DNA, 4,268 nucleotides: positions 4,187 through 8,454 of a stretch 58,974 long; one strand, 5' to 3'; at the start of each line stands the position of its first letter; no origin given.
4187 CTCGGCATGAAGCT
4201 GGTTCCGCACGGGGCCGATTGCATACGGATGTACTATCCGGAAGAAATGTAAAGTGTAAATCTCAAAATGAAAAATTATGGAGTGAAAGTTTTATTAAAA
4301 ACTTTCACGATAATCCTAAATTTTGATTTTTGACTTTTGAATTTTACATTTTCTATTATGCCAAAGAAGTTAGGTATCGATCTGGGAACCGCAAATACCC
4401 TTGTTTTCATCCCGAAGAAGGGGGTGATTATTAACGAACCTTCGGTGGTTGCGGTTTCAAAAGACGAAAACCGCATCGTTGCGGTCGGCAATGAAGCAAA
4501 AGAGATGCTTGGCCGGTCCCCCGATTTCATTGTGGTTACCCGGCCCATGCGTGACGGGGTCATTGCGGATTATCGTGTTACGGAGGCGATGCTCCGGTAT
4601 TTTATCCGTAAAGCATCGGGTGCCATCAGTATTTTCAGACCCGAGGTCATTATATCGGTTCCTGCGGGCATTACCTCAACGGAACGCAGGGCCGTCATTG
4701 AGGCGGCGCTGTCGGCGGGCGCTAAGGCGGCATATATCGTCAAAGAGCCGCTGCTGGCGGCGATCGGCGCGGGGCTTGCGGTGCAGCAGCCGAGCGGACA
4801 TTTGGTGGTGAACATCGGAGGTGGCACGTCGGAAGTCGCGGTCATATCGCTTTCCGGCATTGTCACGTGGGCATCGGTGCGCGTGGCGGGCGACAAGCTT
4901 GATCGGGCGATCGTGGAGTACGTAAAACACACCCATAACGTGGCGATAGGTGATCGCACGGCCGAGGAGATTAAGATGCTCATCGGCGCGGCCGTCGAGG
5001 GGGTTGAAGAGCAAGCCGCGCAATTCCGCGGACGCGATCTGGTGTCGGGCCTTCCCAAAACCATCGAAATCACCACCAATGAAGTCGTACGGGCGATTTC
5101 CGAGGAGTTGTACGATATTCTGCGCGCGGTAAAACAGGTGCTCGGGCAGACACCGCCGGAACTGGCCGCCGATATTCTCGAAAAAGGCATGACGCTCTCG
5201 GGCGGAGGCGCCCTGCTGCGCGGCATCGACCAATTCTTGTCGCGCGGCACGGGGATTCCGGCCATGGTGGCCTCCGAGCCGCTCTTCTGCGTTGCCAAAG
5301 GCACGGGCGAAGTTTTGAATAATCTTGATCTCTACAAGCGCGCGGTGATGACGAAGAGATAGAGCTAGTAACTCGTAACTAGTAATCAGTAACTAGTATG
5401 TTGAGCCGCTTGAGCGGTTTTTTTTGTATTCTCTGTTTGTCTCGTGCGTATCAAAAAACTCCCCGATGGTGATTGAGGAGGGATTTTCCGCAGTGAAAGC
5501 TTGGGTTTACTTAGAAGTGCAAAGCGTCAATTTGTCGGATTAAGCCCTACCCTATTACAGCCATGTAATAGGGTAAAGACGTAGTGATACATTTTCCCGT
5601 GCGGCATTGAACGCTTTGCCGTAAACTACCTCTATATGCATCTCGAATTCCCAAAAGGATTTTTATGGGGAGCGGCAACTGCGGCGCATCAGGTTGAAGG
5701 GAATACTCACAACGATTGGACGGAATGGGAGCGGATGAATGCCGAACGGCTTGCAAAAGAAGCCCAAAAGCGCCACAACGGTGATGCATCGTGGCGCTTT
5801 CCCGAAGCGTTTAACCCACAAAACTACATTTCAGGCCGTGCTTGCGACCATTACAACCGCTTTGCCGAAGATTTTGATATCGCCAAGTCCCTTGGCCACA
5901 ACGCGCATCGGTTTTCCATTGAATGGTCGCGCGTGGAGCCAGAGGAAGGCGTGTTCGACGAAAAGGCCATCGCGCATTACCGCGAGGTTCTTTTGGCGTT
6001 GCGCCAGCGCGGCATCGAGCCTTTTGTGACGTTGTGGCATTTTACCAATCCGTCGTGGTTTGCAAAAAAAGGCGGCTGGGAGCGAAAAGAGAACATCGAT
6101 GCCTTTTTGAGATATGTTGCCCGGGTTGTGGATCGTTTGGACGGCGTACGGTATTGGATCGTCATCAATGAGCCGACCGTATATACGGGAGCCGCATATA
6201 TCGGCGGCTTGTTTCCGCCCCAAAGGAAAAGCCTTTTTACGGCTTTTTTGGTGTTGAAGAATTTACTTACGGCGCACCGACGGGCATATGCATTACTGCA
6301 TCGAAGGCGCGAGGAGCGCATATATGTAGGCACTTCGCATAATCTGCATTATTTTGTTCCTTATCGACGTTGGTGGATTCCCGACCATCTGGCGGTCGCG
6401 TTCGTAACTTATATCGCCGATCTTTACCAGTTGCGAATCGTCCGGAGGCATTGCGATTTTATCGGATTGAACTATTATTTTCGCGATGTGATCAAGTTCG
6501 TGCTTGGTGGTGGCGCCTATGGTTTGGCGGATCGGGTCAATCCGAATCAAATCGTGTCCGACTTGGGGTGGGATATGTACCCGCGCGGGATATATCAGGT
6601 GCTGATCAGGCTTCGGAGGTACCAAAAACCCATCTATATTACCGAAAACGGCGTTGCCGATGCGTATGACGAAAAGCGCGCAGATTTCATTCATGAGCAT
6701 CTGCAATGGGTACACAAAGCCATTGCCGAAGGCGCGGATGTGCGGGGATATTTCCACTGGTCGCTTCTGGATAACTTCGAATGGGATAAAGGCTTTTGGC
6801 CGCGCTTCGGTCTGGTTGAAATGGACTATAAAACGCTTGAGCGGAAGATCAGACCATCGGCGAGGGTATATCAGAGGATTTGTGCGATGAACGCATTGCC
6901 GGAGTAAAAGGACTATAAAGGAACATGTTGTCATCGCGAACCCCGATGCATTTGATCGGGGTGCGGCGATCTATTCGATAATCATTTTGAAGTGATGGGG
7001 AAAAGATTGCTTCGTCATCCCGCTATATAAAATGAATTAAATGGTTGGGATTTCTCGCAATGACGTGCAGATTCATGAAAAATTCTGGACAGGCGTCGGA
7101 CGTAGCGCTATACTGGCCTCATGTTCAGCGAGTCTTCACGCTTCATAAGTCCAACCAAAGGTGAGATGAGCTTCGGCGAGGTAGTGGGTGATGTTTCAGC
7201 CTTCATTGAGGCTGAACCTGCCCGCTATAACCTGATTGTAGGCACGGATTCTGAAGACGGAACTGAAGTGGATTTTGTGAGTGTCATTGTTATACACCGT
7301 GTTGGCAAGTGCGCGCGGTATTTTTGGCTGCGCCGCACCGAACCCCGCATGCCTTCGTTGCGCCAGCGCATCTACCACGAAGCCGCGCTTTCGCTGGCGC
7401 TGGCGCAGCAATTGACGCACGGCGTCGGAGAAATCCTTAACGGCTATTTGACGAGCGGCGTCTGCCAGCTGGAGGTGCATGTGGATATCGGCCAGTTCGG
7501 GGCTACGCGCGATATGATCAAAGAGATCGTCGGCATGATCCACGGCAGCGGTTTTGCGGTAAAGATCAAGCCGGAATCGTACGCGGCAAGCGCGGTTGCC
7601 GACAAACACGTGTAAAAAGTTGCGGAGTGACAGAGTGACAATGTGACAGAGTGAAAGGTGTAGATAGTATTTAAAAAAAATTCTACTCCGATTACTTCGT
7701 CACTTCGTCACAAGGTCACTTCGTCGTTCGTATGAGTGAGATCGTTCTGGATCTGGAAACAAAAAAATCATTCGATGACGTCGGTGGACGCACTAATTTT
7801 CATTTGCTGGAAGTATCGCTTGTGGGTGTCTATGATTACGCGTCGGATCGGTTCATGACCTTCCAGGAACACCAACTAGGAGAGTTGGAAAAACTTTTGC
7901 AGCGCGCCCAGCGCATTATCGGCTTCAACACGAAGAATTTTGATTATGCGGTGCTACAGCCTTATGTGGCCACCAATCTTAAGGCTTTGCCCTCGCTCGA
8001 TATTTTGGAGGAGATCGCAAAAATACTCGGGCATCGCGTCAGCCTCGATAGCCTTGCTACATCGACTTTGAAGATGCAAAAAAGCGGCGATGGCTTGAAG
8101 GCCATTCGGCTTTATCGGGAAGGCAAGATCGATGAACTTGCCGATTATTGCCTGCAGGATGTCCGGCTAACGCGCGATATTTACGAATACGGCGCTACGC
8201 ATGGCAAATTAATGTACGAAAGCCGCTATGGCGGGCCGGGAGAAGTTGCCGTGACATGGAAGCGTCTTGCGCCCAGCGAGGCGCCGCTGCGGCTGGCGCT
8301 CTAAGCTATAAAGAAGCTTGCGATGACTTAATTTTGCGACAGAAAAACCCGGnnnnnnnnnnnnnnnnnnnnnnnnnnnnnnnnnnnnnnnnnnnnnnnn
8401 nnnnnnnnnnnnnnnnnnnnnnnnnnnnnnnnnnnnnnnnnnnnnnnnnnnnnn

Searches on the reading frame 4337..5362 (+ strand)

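Call 39: search_protein_families(library=pfam, proteins=[window:4337-5362:+], max_evalue=0.00001)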
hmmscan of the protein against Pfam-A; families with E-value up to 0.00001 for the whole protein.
window:4337-5362:+ (341 aa): 4 families
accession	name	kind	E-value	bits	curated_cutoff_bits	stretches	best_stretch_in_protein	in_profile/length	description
PF06723.19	MreB_Mbl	-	5.8e-133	443.2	27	1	10-333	2-325/327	MreB/Mbl protein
PF00012.26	HSP70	-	6.8e-12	44.8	20.6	1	102-200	134-238/599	Hsp70 protein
PF00022.25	Actin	-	8.4e-11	41.5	27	1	35-202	31-192/410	Actin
PF14450.12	FtsA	-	5.9e-09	36.8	31.8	1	157-319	2-124/127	Cell division protein FtsA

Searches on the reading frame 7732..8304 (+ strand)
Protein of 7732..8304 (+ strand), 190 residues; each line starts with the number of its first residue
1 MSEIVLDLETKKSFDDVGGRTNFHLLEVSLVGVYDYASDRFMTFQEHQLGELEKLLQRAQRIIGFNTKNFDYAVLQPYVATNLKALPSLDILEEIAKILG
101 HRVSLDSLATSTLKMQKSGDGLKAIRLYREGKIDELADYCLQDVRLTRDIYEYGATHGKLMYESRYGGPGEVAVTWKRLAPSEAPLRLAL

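Call 88: search_protein_families(library=pfam, proteins=[window:7732-8304:+], max_evalue=0.001)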
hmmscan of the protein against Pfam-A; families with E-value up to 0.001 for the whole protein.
window:7732-8304:+ (190 aa): 3 families
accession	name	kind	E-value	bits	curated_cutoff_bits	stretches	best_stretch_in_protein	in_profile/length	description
PF13482.12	RNase_H_2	-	1e-08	35.8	22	1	28-153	17-163/165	RNase_H superfamily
PF01612.26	DNA_pol_A_exo1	-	2.1e-05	24.8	23.6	1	4-152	23-166/173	3'-5' exonuclease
PF10108.15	DNA_pol_B_exo2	-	2.3e-05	24.6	24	0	89-147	106-166/213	Predicted 3'-5' exonuclease related to the exonuclease domain of PolB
